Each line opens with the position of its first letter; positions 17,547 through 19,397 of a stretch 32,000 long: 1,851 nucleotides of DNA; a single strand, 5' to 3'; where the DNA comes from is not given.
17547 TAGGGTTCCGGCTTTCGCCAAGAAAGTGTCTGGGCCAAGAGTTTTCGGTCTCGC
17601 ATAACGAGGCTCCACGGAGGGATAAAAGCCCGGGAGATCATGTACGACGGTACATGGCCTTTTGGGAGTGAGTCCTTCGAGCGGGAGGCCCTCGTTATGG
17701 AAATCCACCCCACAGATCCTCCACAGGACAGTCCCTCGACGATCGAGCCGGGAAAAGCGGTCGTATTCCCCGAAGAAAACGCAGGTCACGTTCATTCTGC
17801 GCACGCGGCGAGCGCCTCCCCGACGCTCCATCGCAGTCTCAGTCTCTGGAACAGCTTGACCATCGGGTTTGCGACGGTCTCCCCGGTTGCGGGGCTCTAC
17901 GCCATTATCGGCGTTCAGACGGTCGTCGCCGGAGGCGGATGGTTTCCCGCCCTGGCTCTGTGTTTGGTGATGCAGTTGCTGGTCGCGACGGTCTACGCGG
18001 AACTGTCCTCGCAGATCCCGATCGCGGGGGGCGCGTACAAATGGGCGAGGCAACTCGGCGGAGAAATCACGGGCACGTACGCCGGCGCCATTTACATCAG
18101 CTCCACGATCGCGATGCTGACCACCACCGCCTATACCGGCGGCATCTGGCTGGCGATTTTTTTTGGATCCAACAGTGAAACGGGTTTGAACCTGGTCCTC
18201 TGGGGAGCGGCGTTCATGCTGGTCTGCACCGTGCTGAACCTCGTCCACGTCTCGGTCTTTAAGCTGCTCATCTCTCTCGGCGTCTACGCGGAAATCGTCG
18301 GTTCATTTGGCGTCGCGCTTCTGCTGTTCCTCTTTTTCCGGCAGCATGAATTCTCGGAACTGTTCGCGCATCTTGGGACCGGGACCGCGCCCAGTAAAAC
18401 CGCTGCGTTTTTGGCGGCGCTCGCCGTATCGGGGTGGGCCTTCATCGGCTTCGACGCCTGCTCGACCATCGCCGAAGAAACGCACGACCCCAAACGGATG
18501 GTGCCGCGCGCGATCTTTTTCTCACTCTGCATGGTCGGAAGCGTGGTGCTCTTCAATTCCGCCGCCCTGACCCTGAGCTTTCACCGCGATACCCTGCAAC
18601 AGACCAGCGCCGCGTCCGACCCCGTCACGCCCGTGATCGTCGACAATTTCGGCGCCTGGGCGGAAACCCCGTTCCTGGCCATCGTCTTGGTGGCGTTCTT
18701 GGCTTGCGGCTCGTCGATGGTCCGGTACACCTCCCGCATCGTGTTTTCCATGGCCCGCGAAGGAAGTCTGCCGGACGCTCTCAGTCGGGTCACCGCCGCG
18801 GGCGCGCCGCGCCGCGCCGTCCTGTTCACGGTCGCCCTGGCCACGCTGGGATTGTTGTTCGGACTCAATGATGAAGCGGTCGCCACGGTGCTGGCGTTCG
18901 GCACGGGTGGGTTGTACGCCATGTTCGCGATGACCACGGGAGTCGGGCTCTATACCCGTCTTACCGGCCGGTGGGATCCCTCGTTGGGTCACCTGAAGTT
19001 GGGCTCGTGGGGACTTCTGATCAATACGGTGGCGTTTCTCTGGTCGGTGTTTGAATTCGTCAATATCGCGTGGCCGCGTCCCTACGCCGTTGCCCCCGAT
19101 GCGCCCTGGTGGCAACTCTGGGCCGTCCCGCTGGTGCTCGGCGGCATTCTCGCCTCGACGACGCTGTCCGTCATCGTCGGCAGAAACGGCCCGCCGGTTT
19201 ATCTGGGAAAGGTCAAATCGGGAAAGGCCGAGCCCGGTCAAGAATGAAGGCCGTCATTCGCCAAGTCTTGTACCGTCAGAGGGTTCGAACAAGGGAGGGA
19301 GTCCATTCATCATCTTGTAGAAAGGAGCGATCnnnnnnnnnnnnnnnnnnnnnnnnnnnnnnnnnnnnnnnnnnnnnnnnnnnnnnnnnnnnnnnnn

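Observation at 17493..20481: Guanidine-I (ykkC-type) riboswitch in front of an APC permease and an arginase-family hydrolase: candidate guanidine uptake + guanidinase operon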

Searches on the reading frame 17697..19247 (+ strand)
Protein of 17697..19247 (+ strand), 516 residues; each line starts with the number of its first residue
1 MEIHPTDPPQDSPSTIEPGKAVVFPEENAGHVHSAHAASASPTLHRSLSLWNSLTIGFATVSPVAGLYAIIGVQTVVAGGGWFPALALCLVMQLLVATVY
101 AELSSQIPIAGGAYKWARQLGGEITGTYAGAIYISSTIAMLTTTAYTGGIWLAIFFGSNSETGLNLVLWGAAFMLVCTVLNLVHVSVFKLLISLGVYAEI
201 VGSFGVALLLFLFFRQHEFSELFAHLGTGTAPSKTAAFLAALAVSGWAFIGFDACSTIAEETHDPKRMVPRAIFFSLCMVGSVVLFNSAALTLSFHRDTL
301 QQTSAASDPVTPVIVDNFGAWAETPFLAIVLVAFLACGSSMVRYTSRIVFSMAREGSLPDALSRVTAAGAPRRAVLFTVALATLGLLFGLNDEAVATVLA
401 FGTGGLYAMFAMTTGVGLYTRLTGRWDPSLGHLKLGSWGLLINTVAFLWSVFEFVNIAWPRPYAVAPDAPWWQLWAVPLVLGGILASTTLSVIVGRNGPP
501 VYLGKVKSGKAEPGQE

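Call 4: search_protein_families(library=pfam, proteins=[window:17697-19247:+])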
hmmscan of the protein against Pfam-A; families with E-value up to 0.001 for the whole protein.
window:17697-19247:+ (516 aa): 2 families
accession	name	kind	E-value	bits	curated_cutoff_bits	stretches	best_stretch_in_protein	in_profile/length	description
PF13520.12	AA_permease_2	-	3.5e-35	122.2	27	1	52-476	5-422/427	Amino acid permease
PF00324.27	AA_permease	-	3.5e-27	95.6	24.6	1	65-463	13-428/470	Amino acid permease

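Call 5: search_protein_families(library=ncbifam, proteins=[window:17697-19247:+])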
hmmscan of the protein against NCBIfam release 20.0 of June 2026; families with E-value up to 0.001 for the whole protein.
window:17697-19247:+ (516 aa): 21 families
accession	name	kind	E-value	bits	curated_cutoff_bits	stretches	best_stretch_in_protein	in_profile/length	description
TIGR03428.1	ureacarb_perm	hypoth_equivalog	1.1e-47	163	740.45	1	41-486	8-470/475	permease, urea carboxylase system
TIGR00909.1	2A0306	subfamily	1.4e-27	96.7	556.8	1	44-397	1-355/429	amino acid transporter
TIGR00907.1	2A0304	subfamily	1.6e-25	90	598.3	1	37-469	3-452/482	amino acid permease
NF053761.1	BrChAATpBcaP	equivalog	1.5e-19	70.4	690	1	39-409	15-387/460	branched-chain amino acid transporter BcaP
TIGR00908.1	2A0305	equivalog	3.9e-19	68.9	381.75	1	42-409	3-362/442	ethanolamine permease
NF008245.0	PRK11021.1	equivalog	3.4e-18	65.9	284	1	44-390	4-336/419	L-methionine/branched-chain amino acid transporter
TIGR00905.1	2A0302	subfamily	1.1e-15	57.5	409.05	1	92-387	53-347/473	basic amino acid/polyamine antiporter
TIGR00906.1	2A0303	subfamily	1.7e-14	53.2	681.7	1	237-413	250-422/602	cationic amino acid transport permease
TIGR00913.1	2A0310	subfamily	1.3e-13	50.6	578.7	1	90-387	46-355/480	amino acid permease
NF007602.0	PRK10249.1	equivalog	9.2e-13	47.9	851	1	28-404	3-376/458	phenylalanine transporter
TIGR00911.1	2A0308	subfamily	6.9e-12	44.6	701.8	1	87-394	88-391/505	L-type amino acid transporter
NF007929.0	PRK10644.1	equivalog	1.7e-11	43.5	574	1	88-394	48-346/445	arginine/agmatine antiporter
NF007754.0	PRK10435.1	equivalog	1.7e-10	40.5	585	1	86-384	43-333/443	cadaverine/lysine antiporter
NF040513.1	antiport_TyrP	equivalog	4.6e-09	35.5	630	1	89-393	42-353/465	tyrosine-tyramine antiporter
TIGR01773.1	GABAperm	equivalog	5.4e-09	35.3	678.1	1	65-388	30-351/452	GABA permease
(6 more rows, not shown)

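Call 13: find_related_loci(query=window:17697-19247:+, collection=genome_contigs, flank=4000)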
Query window:17697-19247:+ (516 aa) in genome_contigs; peptide patterns used: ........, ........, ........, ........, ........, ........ (x = any residue, [..] = any of these).
463 stretches matched a pattern; 439 encode a relative of the query (tblastn E <= 1e-3); the best 80 are kept; 80 distinct loci.
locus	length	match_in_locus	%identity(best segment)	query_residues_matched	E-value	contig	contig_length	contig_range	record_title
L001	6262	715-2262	97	1-516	0e+0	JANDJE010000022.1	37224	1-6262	MAG: Nitrospira sp. isolate SRBZ-2_Bin184 NODE_22_length_37224_cov_4.073505, whole genome shotgun sequence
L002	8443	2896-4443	95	1-516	0e+0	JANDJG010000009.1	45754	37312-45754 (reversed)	MAG: Nitrospira sp. isolate JZ-4_Bin198 NODE_2037_length_45754_cov_25.420869, whole genome shotgun sequence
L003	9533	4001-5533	93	1-516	0e+0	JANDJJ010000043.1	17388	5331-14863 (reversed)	MAG: Nitrospira sp. isolate QZM_B4_3_Bin89 NODE_43_length_17388_cov_2.817971, whole genome shotgun sequence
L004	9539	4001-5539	88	1-513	0e+0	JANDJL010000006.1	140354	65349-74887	MAG: Nitrospira sp. isolate DGJ02_3_Bin65 NODE_6_length_140354_cov_3.223320, whole genome shotgun sequence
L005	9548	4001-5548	87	1-512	0e+0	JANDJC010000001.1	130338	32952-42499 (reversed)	MAG: Nitrospira sp. isolate SZTDM-2_Bin289 NODE_1_length_130338_cov_1.753707, whole genome shotgun sequence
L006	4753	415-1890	85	17-513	0e+0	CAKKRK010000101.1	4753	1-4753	Nitrospiraceae bacterium isolate Hainich-H41-bin216-1 genome assembly, contig: H41-bin216_1_Hain_H41_02um_R2_18678_lengt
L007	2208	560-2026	86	20-513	0e+0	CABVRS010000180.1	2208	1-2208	MAG: uncultured Nitrospira sp. isolate Nitrospira sp. RBC083 genome assembly, contig: MAG083_180, whole genome shotgun s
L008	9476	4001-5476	85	17-513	0e+0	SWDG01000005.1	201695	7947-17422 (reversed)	MAG: Nitrospira sp. isolate RSF1 Nitrospira_sp_RSF1_7, whole genome shotgun sequence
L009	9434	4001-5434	88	20-497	0e+0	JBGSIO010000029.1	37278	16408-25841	MAG: Nitrospira sp. isolate JTS-AC133 k141_4435981, whole genome shotgun sequence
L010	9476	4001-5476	85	11-502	0e+0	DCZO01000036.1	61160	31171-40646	MAG TPA_asm: Nitrospira sp. UBA2082 UBA2082_contig_817, whole genome shotgun sequence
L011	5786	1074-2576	84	7-507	0e+0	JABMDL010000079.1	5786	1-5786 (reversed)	MAG: Nitrospira sp. isolate YR-XLJ-2 YR_XLJ_2_scaffold_3544, whole genome shotgun sequence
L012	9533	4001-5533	82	4-516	0e+0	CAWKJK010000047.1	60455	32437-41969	MAG: uncultured Nitrospiraceae bacterium isolate MFD08447.bin.2.17 genome assembly, contig: contig_50440, whole genome s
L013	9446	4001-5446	86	8-497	0e+0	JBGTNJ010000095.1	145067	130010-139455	MAG: Nitrospira sp. isolate JTS-RE385 k141_8148257, whole genome shotgun sequence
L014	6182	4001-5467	85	12-496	0e+0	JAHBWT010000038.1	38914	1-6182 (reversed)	MAG: Nitrospira sp. isolate ACE_NIT12 NIT12_38, whole genome shotgun sequence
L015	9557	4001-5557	81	2-516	0e+0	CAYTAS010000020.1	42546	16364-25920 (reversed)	MAG TPA_asm: uncultured Nitrospira sp. isolate SRP072547_co1_296 genome assembly, contig: NODE_956_length_42546_cov_16.3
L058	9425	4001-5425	75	37-508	0e+0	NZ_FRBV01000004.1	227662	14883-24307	Nitrosospira sp. Nsp11, whole genome shotgun sequence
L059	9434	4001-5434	78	20-497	0e+0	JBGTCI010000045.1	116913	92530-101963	MAG: Nitrospiraceae bacterium isolate JTS-RE116 k141_5410364, whole genome shotgun sequence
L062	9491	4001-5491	75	1-497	0e+0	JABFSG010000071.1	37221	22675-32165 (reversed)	MAG: Nitrospiraceae bacterium isolate WB-IL-04 seq_468, whole genome shotgun sequence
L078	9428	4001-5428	72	14-497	0e+0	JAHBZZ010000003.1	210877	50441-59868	MAG: Nitrosomonas sp. isolate ACE_PRO54 PRO54_3, whole genome shotgun sequence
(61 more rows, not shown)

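Call 29: find_homologous_proteins(query=window:17697-19247:+, max_evalue=1e-20)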
Query window:17697-19247:+ (516 aa): 847 proteins with E <= 1e-20 among 8000 candidates; the best 120 are listed.
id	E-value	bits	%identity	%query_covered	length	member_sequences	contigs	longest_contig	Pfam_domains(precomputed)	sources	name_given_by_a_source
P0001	5.7e-292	987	88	99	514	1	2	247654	PF13520.13,PF00324.28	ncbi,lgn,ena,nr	ncbi:MAG: APC family permease [Nitrospira sp.]|nr:APC family permease [Nitrospira sp.] MCP9441901.1 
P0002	6.1e-282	954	87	99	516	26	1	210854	PF13520.13,PF00324.28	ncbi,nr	ncbi:MAG: APC family permease [Nitrospira sp.]|nr:APC family permease [Nitrospira sp.]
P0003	8.9e-268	907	87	94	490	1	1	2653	PF13520.13,PF00324.28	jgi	jgi:amino acid transporter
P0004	8.3e-267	904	86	94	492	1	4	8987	PF13520.13,PF00324.28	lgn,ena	-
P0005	2.7e-266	902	85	95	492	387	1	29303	PF13520.13,PF00324.28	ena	-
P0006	2.9e-266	902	86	94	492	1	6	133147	PF13520.13,PF00324.28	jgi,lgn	-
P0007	1.7e-265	900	87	92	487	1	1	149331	PF13520.13,PF00324.28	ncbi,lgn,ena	-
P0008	2.1e-265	899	88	91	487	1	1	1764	PF13520.13,PF00324.28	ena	-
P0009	2.1e-265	899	86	93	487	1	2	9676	PF13520.13,PF00324.28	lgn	-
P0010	4.5e-265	898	89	89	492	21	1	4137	PF13520.13,PF00324.28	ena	-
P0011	9.8e-265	897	89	90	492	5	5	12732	PF13520.13,PF00324.28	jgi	jgi:amino acid transporter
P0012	1.2e-264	897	84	95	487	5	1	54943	PF13520.13,PF00324.28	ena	-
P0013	1.7e-264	896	86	93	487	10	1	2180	PF13520.13,PF00324.28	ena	-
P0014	2.3e-264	896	83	95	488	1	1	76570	PF13520.13,PF00324.28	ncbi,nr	ncbi:MAG: amino acid permease [Nitrospira sp.]|nr:amino acid permease [Nitrospira sp.]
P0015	2.4e-264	896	83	95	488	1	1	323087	PF13520.13,PF00324.28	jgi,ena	-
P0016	3.4e-264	895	88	88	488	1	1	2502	PF13520.13,PF00324.28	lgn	-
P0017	4.6e-264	895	84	95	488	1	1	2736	PF13520.13,PF00324.28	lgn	-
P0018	5.0e-264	895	86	91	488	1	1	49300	PF13520.13,PF00324.28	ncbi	-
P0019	5.2e-264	895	83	95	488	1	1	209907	PF13520.13,PF00324.28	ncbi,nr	ncbi:MAG: amino acid permease [Nitrospira sp.]|nr:amino acid permease [Nitrospira sp.]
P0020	7.8e-264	894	88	88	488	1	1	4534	PF13520.13,PF00324.28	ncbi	-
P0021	8.2e-264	894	85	91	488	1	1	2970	PF13520.13,PF00324.28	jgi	jgi:amino acid transporter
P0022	1.3e-263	893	82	98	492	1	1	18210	PF13520.13,PF00324.28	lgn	-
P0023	1.4e-263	893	87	92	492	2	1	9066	PF13520.13,PF00324.28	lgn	-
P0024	1.5e-263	893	86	94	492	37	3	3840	PF13520.13,PF00324.28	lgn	-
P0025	2.9e-263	892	86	91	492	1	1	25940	PF13520.13,PF00324.28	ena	-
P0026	3.0e-263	892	83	95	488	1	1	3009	PF13520.13,PF00324.28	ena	-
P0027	3.7e-263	892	87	91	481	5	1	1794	PF13520.13,PF00324.28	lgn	-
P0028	3.9e-263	892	85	91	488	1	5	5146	PF13520.13,PF00324.28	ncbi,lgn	-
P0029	4.3e-263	892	84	93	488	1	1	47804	PF13520.13,PF00324.28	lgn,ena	-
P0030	4.3e-263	892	87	90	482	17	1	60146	PF13520.13,PF00324.28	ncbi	-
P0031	6.6e-263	891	84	94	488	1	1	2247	PF13520.13,PF00324.28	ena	-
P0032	9.7e-263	891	88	88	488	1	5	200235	PF13520.13,PF00324.28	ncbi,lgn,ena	-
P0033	1.1e-262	890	83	95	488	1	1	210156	PF13520.13,PF00324.28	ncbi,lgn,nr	ncbi:MAG: amino acid permease [Nitrospira sp.]|nr:amino acid permease [Nitrospira sp.]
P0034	1.1e-262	890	84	94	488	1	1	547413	PF13520.13,PF00324.28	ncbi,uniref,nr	ncbi:Amino acid permease [Candidatus Nitrospira nitrosa]|uniref:Amino acid permease n=1 Tax=Candidat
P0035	1.1e-262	890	83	95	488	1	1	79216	PF13520.13,PF00324.28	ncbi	-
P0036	1.2e-262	890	85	92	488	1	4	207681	PF13520.13,PF00324.28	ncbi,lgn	-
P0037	1.3e-262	890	87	88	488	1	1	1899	PF13520.13,PF00324.28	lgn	-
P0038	2.2e-262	889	83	95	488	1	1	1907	PF13520.13,PF00324.28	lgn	-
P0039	2.2e-262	889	83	95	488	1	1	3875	PF13520.13,PF00324.28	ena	-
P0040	2.3e-262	889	83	95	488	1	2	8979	PF13520.13,PF00324.28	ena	-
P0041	3.1e-262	889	87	88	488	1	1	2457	PF13520.13,PF00324.28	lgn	-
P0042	3.6e-262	889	88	88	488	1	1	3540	PF13520.13,PF00324.28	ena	-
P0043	4.6e-262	888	88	88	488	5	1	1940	PF13520.13,PF00324.28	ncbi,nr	ncbi:MAG: amino acid permease [Nitrospira sp.]|nr:amino acid permease [Nitrospira sp.]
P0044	5.7e-262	888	85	93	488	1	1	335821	PF13520.13,PF00324.28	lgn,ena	-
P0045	7.5e-262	888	83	95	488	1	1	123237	PF13520.13,PF00324.28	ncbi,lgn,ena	ncbi:APC family permease [Nitrospira sp. CMX1]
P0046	9.2e-262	887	87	88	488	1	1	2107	PF13520.13,PF00324.28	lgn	-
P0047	1.6e-261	887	84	95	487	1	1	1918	PF13520.13,PF00324.28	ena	-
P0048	1.9e-261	886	85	93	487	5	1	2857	PF13520.13,PF00324.28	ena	-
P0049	1.9e-261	886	87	88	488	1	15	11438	PF13520.13,PF00324.28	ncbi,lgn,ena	-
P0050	2.2e-261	886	87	88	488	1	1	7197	PF13520.13,PF00324.28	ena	-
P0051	2.3e-261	886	83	94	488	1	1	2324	PF13520.13,PF00324.28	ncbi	-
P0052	3.0e-261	886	86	91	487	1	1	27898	PF13520.13,PF00324.28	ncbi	-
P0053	4.6e-261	885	87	88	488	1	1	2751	PF13520.13,PF00324.28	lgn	-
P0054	1.2e-260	884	83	95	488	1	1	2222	PF13520.13,PF00324.28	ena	-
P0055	1.6e-260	883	86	91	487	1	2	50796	PF13520.13,PF00324.28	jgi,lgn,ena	-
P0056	1.9e-260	883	83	95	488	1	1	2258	PF13520.13,PF00324.28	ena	-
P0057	2.3e-260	883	85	93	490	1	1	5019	PF13520.13,PF00324.28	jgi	jgi:amino acid transporter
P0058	2.4e-260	883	83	95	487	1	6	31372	PF13520.13,PF00324.28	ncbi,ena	-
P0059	3.3e-260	882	86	91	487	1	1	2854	PF13520.13,PF00324.28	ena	-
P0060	4.2e-260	882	87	90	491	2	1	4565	PF13520.13,PF00324.28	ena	-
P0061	5.8e-260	881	87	90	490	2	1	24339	PF13520.13,PF00324.28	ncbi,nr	ncbi:MAG: amino acid permease [Nitrospira sp.]|nr:amino acid permease [Nitrospira sp.]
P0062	9.9e-260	881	83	95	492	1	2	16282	PF13520.13,PF00324.28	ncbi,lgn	-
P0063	2.8e-259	879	85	92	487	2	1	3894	PF13520.13,PF00324.28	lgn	-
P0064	6.5e-259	878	87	88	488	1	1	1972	PF13520.13,PF00324.28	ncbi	-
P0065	8.4e-259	878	85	91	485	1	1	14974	PF13520.13,PF00324.28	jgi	jgi:amino acid transporter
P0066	1.7e-258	877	84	93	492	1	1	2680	PF13520.13,PF00324.28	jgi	jgi:amino acid transporter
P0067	5.0e-258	875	84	94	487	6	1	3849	PF13520.13,PF00324.28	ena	-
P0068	5.3e-258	875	84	93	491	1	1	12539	PF13520.13,PF00324.28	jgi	-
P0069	5.5e-258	875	85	92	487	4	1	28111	PF13520.13,PF00324.28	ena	-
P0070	7.0e-257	871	84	92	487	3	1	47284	PF13520.13,PF00324.28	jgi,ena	-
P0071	1.1e-256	871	88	88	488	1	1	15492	PF13520.13,PF00324.28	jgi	jgi:amino acid transporter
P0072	2.0e-255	866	87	90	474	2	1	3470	PF13520.13,PF00324.28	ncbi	ncbi:MAG: APC family permease [Nitrospira sp.]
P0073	3.5e-255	866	83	94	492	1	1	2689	PF13520.13,PF00324.28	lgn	-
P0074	3.9e-248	842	83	90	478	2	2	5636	PF13520.13,PF00324.28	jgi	jgi:amino acid transporter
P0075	2.9e-247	840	83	90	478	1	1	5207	PF13520.13,PF00324.28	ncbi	ncbi:MAG: APC family permease [Nitrospiraceae bacterium]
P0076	2.8e-245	833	80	91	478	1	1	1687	PF13520.13,PF00324.28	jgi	jgi:amino acid transporter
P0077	1.2e-244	831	82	90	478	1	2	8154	PF13520.13,PF00324.28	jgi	-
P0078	1.4e-244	831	82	90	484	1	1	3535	PF13520.13,PF00324.28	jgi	jgi:amino acid transporter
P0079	1.5e-244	831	81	91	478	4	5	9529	PF13520.13,PF00324.28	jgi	jgi:amino acid transporter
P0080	3.4e-244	829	80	91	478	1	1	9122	PF13520.13,PF00324.28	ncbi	-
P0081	3.4e-244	829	81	90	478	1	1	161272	PF13520.13,PF00324.28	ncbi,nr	ncbi:MAG: amino acid permease [Nitrospirae bacterium]|nr:amino acid permease [Nitrospirota bacterium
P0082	3.9e-244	829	80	90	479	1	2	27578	PF13520.13,PF00324.28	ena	-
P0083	4.1e-244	829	81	90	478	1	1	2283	PF13520.13,PF00324.28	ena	-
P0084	4.4e-244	829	81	90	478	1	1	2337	PF13520.13,PF00324.28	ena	-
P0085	4.5e-244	829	81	90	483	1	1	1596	PF13520.13,PF00324.28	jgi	jgi:amino acid transporter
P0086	6.2e-244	829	82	90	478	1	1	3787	PF13520.13,PF00324.28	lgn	-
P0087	7.2e-244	828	81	90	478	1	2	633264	PF13520.13,PF00324.28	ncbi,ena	-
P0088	9.0e-244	828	83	89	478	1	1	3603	PF13520.13,PF00324.28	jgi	jgi:amino acid transporter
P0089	1.1e-243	828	81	90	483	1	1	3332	PF13520.13,PF00324.28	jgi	jgi:amino acid transporter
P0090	1.6e-243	827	80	90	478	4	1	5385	PF13520.13,PF00324.28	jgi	-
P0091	1.7e-243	827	81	90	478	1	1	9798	PF13520.13,PF00324.28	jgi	jgi:amino acid transporter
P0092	1.8e-243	827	81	90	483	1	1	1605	PF13520.13,PF00324.28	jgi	jgi:amino acid transporter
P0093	1.8e-243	827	80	91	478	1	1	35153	PF13520.13,PF00324.28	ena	-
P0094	2.2e-243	827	83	88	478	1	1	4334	PF13520.13,PF00324.28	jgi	jgi:amino acid transporter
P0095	2.7e-243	826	82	88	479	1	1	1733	PF13520.13,PF00324.28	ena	-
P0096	3.3e-243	826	82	90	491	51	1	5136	PF13520.13,PF00324.28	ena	-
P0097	3.4e-243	826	82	90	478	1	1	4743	PF13520.13,PF00324.28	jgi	jgi:amino acid transporter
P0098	4.7e-243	826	82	89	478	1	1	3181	PF13520.13,PF00324.28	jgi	jgi:amino acid transporter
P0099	4.8e-243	826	78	95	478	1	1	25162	PF13520.13,PF00324.28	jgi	jgi:amino acid transporter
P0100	8.3e-243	825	81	90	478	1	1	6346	PF13520.13,PF00324.28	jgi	jgi:amino acid transporter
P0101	1.6e-242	824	77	96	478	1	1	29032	PF13520.13,PF00324.28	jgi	jgi:amino acid transporter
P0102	2.4e-242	823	81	89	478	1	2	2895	PF13520.13,PF00324.28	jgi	-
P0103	2.5e-242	823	82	88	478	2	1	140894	PF13520.13,PF00324.28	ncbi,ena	-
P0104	2.5e-242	823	81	89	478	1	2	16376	PF13520.13,PF00324.28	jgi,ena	-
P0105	3.2e-242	823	82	88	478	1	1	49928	PF13520.13,PF00324.28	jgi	jgi:amino acid transporter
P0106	3.2e-242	823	81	90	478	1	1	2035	PF13520.13,PF00324.28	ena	-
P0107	5.9e-242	822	78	95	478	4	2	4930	PF13520.13,PF00324.28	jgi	-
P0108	7.2e-242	822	81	90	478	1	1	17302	PF13520.13,PF00324.28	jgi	-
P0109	8.7e-242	821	80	91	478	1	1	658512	PF13520.13,PF00324.28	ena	-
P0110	9.7e-242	821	81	89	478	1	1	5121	PF13520.13,PF00324.28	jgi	-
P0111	1.1e-241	821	79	91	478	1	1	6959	PF13520.13,PF00324.28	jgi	jgi:amino acid transporter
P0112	1.1e-241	821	82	89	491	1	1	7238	PF13520.13,PF00324.28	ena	-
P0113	1.3e-241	821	79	90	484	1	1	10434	PF13520.13,PF00324.28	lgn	-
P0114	1.4e-241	821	77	95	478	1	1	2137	PF13520.13,PF00324.28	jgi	-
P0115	1.4e-241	821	81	89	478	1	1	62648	PF13520.13,PF00324.28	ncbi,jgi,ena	-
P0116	1.6e-241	821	77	95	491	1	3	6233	PF13520.13,PF00324.28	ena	-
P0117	2.1e-241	820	80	91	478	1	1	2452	PF13520.13,PF00324.28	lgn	-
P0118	2.4e-241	820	80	91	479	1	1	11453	PF13520.13,PF00324.28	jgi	jgi:amino acid transporter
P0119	2.6e-241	820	79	91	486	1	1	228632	PF13520.13,PF00324.28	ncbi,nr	ncbi:MAG: amino acid permease [Nitrospira sp.]|nr:MAG: amino acid permease [Nitrospira sp.]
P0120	3.0e-241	820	79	91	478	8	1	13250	PF13520.13,PF00324.28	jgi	-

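Call 30: search_solved_structures(query=window:17697-19247:+, max_evalue=0.001)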
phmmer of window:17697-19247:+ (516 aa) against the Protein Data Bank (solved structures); distinct sequences matched with E-value up to 0.001: 16.
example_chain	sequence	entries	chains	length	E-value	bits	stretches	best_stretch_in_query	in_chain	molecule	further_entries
7ccs_B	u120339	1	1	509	3.1e-12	49.3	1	82-410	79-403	Consensus mutated Anionic Amino Acid Transporter Light Chain, Xc- System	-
9sqh_A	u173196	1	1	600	9e-09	37.8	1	43-406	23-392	Cationic amino acid transporter 4, vacuolar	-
9eyd_A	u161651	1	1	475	1.8e-08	36.8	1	65-411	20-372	Lysine-specific permease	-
9hjk_A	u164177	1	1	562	1.2e-07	34.1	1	46-406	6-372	Cationic amino acid transporter 4, vacuolar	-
3gi8_C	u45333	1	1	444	2.6e-07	33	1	45-401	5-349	Uncharacterized protein MJ0609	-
3gi9_C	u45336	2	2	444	3e-07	32.8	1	45-401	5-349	Uncharacterized protein MJ0609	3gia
7b00_A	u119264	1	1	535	7.2e-07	31.5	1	93-389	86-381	Large neutral amino acids transporter small subunit 2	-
8a6l_B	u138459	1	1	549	7.7e-07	31.4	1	93-389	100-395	Large neutral amino acids transporter small subunit 2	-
7cmh_B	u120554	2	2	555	1.1e-06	31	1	93-389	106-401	Large neutral amino acids transporter small subunit 2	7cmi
7p9u_B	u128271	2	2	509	1.5e-06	30.4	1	46-402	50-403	Cystine/glutamate transporter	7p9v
7epz_B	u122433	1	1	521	1.6e-06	30.4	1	46-402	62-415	Cystine/glutamate transporter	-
3ncy_A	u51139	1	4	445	1.7e-06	30.3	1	82-452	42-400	AdiC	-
5oqt_A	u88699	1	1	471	5.2e-06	28.7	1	42-416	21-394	Amino acid transporter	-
9uat_A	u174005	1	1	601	6.5e-06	28.4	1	231-411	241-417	High affinity cationic amino acid transporter 1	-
6f34_A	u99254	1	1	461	1e-05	27.7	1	42-416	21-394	Amino acid transporter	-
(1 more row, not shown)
